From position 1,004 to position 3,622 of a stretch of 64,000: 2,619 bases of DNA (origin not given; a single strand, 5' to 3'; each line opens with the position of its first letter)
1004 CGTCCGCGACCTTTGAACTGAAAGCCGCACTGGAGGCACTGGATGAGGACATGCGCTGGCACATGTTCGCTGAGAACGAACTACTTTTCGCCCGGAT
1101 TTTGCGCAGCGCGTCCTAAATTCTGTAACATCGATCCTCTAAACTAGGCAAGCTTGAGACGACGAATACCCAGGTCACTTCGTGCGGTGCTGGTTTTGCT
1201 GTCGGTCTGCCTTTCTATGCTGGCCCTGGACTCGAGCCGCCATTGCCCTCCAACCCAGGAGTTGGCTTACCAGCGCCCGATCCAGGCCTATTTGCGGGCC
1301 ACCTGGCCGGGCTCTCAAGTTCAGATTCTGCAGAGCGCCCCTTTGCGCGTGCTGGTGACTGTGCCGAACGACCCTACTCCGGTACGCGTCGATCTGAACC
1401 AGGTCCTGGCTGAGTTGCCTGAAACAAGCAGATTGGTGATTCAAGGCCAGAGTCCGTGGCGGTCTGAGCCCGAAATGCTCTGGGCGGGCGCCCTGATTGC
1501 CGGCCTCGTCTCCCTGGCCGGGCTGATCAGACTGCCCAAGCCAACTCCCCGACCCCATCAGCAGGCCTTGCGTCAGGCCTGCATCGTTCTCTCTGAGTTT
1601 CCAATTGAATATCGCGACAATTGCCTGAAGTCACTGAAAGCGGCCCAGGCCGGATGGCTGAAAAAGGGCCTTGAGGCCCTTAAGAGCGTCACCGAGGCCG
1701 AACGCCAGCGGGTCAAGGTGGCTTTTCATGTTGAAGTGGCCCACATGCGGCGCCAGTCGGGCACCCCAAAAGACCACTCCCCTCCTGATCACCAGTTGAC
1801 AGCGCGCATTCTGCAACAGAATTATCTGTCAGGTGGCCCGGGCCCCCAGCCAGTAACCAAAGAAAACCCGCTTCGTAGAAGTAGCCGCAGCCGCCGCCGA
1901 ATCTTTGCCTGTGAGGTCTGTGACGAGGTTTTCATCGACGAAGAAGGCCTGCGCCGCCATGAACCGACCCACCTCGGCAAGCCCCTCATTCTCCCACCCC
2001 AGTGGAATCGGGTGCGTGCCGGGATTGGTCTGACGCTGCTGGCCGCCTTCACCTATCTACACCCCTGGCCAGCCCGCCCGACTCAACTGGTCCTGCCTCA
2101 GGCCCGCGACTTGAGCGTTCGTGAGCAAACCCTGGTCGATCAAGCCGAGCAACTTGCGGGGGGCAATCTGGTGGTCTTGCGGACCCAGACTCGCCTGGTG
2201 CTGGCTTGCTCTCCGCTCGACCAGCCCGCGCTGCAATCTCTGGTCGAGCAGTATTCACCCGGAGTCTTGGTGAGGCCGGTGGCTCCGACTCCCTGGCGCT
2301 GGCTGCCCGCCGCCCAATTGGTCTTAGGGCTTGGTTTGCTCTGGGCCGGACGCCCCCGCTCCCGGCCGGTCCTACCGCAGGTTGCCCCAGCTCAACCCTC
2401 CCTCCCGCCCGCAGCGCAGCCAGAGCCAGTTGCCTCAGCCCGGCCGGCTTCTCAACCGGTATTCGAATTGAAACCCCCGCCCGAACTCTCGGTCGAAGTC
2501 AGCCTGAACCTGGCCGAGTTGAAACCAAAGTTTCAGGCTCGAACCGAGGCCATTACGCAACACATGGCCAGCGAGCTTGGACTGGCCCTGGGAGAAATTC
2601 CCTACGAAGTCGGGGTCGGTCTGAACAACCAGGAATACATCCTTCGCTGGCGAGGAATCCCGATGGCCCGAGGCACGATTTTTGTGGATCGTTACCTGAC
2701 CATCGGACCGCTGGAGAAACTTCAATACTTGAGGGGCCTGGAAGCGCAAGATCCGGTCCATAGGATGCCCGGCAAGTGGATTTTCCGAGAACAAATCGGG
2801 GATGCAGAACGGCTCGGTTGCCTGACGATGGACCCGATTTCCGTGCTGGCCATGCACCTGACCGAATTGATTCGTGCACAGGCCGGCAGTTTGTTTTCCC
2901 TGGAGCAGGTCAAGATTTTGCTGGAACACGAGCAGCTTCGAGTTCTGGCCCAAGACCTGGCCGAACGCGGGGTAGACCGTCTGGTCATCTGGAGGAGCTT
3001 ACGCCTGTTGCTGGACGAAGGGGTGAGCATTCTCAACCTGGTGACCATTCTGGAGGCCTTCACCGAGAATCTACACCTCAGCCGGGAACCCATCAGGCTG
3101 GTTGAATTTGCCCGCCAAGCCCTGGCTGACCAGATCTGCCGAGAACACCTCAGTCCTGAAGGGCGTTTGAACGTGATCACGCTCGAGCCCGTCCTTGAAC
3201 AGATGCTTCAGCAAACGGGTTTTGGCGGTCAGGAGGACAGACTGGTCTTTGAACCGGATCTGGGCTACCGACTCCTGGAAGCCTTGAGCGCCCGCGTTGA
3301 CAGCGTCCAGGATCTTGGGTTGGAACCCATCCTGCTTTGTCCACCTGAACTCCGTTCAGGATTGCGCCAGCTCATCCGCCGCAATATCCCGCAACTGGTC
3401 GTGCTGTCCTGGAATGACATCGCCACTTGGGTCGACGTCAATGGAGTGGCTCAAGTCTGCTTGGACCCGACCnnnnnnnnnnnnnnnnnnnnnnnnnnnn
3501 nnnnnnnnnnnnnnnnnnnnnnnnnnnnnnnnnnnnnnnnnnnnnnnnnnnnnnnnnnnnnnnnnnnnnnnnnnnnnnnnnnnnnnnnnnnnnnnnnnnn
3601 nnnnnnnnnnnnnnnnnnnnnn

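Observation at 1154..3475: Orphan FlhA/SctV cytoplasmic domain on a non-FHIPEP scaffold carrying a textbook C2H2 zinc finger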

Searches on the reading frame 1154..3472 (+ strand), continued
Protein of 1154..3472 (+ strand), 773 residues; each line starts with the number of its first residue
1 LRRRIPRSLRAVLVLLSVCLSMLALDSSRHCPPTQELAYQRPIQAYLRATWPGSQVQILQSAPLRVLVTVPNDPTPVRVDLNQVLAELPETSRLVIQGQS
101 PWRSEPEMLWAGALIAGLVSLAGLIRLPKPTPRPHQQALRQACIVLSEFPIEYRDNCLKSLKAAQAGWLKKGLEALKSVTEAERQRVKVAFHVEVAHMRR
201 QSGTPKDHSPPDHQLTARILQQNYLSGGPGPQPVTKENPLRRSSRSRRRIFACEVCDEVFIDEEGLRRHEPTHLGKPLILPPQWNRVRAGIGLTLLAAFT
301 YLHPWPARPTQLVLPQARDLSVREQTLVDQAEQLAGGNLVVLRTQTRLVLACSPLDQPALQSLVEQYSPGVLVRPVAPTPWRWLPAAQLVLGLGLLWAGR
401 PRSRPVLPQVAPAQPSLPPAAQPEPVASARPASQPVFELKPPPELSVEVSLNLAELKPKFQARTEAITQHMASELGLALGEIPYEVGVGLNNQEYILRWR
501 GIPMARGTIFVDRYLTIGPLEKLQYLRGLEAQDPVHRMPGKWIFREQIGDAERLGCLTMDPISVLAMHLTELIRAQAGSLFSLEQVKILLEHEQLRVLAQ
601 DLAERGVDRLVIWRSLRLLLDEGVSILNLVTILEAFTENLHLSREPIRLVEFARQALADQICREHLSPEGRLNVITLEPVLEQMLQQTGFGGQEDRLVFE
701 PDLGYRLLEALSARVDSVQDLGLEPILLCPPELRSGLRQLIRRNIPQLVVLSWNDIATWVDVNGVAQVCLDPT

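Call 87: find_encoding_contigs(protein=P0185, flank=10000, max_places=2)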
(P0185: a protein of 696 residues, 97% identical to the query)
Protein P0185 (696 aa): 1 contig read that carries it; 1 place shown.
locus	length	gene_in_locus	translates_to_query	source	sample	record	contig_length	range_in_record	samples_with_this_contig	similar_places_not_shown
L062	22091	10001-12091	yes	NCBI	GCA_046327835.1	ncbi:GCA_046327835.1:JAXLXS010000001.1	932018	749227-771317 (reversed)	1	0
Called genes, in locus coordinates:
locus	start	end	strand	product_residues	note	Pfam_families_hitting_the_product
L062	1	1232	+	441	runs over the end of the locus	PF02874:ATP-synt_ab_N, PF00006:ATP-synt_ab, PF18269:T3SS_ATPase_C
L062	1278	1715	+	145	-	PF02050:FliJ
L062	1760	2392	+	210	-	PF01464:SLT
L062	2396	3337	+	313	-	PF02120:Flg_hook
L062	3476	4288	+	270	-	PF22692:LlgE_F_G_D1, PF06429:Flg_bbr_C (weak)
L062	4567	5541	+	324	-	PF02154:FliM, PF01052:FliMN_C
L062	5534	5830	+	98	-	PF01052:FliMN_C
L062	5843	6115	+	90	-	PF28396:SepQ_C (faint), PF01052:FliMN_C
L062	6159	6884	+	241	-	PF04347:FliO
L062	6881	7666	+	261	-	PF00813:FliP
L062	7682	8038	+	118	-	PF01313:Bac_export_3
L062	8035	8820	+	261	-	PF01311:Bac_export_1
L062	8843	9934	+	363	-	PF01312:Bac_export_2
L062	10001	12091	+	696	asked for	PF00771:FHIPEP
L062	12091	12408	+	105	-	PF01313:Bac_export_3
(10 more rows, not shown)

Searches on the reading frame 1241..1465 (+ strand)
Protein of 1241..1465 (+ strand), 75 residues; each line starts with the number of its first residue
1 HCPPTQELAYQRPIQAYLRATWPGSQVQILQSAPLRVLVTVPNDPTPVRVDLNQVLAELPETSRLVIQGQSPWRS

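Call 77: search_solved_structures(query=A6, max_evalue=10, show_alignments=0)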
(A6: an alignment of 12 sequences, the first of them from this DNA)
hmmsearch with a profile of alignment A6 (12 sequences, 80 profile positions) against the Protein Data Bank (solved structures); distinct sequences matched with E-value up to 10: 6.
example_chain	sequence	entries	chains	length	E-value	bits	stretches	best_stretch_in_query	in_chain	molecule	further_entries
4o24_A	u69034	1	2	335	0.13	15.3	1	26-74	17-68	Exonuclease, putative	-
2q8u_A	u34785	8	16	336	0.14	15.3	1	26-74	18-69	Exonuclease, putative | Nuclease SbcCD subunit D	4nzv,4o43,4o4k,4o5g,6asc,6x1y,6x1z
1x7v_A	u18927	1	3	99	0.25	14.4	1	33-66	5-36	PA3566 protein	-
3thn_A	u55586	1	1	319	0.33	14.1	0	42-74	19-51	Exonuclease, putative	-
3tho_B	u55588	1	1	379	0.41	13.8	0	42-74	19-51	Exonuclease, putative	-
3qg5_C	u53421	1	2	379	0.45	13.6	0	42-74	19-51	Mre11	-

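Call 78: search_protein_families(library=pfam, alignment_id=A6, max_evalue=10)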
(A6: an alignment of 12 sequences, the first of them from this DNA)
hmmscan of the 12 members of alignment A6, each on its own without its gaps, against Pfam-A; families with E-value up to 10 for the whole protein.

A. member 1, seq(75 aa): 0 families

B. families by the number of members that match (of 12 scanned): 6 families
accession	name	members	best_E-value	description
PF24005.1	DUF7320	1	0.061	Domain of unknown function (DUF7320)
PF18494.6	Pullulanase_Ins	1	0.083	Pullulanase Ins domain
PF04023.20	FeoA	1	0.12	FeoA domain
PF15028.12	PTCRA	1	0.14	Pre-T-cell antigen receptor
PF16733.10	NRho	1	0.15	Rhomboid N-terminal domain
PF17290.8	Arena_ncap_C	1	0.18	Arenavirus nucleocapsid C-terminal domain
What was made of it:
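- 1253..1444 (+): Periplasmic unit 1 (aa 34-97), predicted αββαβ; the best-conserved part of the N-terminal scaffold. No PDB or Pfam match (calls 77, 78).
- On Ring-building motif (FliF/SctJ/SctD RBM) or BON domain: The unit-1 profile has no PDB or Pfam match (calls 77, 78).
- Tried and rejected: The unit-1 profile had no PDB or Pfam match (calls 77, 78).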

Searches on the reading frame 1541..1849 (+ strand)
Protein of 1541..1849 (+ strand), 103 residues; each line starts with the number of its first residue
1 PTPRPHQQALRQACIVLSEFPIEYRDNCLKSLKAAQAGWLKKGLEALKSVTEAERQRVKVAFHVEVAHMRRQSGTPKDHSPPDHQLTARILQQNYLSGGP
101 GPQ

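Call 57: search_solved_structures(query=A4, max_evalue=10, show_alignments=2)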
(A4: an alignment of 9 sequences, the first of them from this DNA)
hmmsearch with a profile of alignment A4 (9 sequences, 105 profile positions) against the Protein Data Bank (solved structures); distinct sequences matched with E-value up to 10: 12.
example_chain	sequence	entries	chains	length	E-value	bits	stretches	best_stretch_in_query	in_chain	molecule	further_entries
5tdy_B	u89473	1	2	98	6.2e-08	35.9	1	10-68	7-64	Flagellar motor switch protein FliG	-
8umd_B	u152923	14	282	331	4.2e-07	33.3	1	11-70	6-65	Flagellar motor switch protein FliG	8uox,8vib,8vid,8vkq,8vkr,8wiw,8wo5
8umx_B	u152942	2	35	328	4.9e-07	33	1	11-70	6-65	Flagellar motor switch protein FliG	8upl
8z4d_1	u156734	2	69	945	6.8e-05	26.2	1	11-72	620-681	Flagellar M-ring protein,Flagellar motor switch protein FliG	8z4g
3hjl_A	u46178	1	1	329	0.00029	24.2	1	10-70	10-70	Flagellar motor switch protein fliG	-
4fhr_B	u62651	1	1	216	0.013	18.8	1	13-67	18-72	Flagellar motor switch protein FliG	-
1lkv_X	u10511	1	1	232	0.016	18.5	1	13-68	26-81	FLAGELLAR MOTOR SWITCH PROTEIN FLIG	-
3ajc_A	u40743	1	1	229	0.066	16.6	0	14-56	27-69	Flagellar motor switch protein fliG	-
5wuj_B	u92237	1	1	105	0.42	14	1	13-64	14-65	Flagellar motor switch protein FliG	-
3soh_B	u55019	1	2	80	0.57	13.6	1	13-67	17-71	Flagellar motor switch protein FliG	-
4qrm_B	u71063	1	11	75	0.65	13.4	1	13-64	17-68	Flagellar motor switch protein FliG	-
7xgg_A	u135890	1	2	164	0.93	12.9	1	33-83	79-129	BCL-xL and MCL-1 dual inhibitor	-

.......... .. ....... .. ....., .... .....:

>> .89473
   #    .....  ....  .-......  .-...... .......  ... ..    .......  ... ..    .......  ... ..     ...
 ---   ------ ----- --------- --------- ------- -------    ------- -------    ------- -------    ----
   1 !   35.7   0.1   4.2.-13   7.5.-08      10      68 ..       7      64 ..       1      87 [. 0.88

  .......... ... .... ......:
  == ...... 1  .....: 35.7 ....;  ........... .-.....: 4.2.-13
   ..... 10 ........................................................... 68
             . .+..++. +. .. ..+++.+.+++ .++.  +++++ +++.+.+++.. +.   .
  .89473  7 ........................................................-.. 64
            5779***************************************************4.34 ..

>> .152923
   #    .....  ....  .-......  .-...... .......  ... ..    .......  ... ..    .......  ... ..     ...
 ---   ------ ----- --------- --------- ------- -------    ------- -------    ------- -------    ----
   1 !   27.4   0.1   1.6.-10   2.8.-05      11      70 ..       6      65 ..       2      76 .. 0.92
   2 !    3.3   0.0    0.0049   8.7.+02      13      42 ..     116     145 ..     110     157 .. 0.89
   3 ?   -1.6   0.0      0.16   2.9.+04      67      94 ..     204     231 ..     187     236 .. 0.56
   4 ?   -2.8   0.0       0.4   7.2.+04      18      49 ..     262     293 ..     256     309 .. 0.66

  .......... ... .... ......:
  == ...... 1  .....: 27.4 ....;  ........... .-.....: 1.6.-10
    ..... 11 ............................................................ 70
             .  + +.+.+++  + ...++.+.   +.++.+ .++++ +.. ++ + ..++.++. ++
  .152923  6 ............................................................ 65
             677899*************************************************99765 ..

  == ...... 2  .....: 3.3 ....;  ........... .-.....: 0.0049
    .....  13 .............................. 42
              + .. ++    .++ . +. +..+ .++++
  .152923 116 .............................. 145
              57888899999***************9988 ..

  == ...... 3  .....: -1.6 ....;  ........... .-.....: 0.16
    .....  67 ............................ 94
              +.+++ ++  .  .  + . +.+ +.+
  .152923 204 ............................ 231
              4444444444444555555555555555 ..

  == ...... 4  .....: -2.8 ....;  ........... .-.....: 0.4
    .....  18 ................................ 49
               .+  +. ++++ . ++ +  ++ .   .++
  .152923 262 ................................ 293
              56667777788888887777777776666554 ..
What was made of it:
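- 1559..1822 (+): Cytoplasmic five-helix bundle (aa 136-223): a diverged FliG N-terminal-like domain ending in the invariant D-x3-L-x3-YL helix. The family profile hits only FliG in the PDB, best 5tdy_B at E=6e-8 (call 57).
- On FliG N-terminal domain (PF14842): A family profile that includes the window hits FliG only (E=6e-8; call 57).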

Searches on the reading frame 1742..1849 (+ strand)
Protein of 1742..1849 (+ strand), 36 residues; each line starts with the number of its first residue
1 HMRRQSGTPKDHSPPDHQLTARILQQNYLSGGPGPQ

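Call 59: search_solved_structures(query=A5, max_evalue=10, show_alignments=3)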
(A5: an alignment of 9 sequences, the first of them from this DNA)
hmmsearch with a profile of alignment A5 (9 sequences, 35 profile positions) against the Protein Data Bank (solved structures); distinct sequences matched with E-value up to 10: 2.
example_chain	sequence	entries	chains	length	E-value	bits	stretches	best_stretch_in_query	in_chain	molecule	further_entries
3cqy_A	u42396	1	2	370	0.4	13.6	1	10-28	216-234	Anhydro-N-acetylmuramic acid kinase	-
6vtv_A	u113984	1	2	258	5.3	10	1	22-32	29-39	Gamma-glutamyl-gamma-aminobutyrate hydrolase PuuD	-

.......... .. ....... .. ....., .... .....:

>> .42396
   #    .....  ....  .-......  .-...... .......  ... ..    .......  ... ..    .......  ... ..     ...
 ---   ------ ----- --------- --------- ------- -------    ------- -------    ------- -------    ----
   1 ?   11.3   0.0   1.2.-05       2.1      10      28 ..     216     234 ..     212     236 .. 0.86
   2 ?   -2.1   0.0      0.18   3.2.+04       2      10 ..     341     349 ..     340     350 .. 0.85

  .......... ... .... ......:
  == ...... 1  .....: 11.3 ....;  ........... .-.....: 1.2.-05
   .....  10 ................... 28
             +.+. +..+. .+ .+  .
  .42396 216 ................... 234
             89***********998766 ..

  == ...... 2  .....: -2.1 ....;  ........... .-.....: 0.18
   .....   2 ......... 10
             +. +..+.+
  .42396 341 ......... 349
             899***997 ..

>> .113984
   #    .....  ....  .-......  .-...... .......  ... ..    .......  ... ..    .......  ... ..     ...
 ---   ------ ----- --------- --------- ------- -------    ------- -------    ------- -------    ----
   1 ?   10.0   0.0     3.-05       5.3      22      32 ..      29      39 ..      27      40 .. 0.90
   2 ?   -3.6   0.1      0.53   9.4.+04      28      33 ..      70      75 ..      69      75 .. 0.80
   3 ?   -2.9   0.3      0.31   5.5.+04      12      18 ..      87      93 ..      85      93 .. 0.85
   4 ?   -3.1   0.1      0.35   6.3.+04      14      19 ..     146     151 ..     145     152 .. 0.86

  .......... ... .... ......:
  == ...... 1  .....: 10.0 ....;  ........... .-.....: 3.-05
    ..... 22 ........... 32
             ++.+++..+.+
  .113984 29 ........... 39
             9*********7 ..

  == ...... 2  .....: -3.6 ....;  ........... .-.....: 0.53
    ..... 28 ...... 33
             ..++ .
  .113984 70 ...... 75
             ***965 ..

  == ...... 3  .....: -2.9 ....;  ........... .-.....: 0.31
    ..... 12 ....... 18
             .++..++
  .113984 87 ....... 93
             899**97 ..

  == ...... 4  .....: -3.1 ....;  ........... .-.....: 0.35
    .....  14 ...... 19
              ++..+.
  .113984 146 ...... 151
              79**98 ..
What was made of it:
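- On FliG N-terminal domain (PF14842): My idea that the invariant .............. helix is an in-cis FliF_C mimic found no support (call 59).
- Tried and rejected: A short-profile search of the PDB found no FliF (call 59).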

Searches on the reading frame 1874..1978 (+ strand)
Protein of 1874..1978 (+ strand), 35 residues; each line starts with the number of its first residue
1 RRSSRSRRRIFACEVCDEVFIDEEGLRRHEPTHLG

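Call 81: find_related_loci(query=A7, collection=metagenome_contigs, flank=6000)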
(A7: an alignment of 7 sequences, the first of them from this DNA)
Query A7 (35 aa) in metagenome_contigs; peptide patterns used: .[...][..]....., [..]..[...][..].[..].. (x = any residue, [..] = any of these).
251 stretches matched a pattern; 5 encode a relative of the query (tblastn E <= 1e-3); 5 distinct loci.
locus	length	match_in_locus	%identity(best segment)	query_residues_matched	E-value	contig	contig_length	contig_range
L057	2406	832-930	79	1-33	5e-15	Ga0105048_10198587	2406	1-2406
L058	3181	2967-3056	63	1-30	1e-12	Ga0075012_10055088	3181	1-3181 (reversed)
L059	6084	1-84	68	3-30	1e-11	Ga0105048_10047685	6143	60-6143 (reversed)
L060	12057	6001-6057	58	2-20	2e-5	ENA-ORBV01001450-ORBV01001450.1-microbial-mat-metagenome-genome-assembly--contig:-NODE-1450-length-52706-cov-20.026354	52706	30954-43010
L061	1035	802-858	58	2-20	2e-5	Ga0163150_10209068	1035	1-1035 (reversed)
